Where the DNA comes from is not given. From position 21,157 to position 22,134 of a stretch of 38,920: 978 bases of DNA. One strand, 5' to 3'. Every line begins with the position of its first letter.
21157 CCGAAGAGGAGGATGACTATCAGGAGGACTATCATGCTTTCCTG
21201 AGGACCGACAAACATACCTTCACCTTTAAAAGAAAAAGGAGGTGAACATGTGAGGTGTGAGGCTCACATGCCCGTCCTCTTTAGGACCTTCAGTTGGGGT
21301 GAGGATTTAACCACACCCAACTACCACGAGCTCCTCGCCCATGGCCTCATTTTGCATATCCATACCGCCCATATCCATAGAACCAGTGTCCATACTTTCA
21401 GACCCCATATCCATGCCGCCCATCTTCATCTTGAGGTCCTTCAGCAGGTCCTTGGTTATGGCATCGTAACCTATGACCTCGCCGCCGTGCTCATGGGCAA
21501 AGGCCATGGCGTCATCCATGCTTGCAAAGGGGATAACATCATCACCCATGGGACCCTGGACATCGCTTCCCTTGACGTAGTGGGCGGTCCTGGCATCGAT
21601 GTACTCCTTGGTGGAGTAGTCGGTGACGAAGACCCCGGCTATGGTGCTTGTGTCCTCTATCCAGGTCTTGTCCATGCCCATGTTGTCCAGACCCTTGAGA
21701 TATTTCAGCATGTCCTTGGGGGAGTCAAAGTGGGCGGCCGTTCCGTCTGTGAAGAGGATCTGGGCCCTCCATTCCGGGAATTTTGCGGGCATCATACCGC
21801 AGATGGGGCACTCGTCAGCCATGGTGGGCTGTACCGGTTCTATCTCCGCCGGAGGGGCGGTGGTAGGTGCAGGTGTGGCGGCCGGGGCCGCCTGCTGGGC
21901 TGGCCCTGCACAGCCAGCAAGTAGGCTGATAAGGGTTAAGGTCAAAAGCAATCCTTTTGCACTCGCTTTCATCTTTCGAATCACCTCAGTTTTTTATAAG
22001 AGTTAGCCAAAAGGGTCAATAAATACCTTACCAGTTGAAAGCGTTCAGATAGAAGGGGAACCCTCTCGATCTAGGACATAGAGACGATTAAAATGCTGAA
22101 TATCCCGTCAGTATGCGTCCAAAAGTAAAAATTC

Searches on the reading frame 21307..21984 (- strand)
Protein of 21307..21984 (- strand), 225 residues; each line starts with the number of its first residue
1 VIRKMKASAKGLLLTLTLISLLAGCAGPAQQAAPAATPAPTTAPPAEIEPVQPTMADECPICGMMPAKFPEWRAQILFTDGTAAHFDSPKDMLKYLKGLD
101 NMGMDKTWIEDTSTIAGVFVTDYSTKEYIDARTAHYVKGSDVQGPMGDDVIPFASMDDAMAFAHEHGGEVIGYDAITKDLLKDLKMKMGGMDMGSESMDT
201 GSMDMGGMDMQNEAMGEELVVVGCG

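Call 42: search_protein_families(library=pfam, proteins=[window:21307-21984:-], max_evalue=0.001)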
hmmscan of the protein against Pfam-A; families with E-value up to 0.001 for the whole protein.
window:21307-21984:- (225 aa): 1 family
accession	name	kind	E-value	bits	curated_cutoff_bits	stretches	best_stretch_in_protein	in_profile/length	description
PF05573.18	NosL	-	9.9e-32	110.5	24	1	50-180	1-130/131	NosL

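Call 44: search_protein_families(library=ncbifam, proteins=[window:21307-21984:-], max_evalue=0.001)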
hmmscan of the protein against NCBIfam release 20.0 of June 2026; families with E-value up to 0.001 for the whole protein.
window:21307-21984:- (225 aa): 0 families
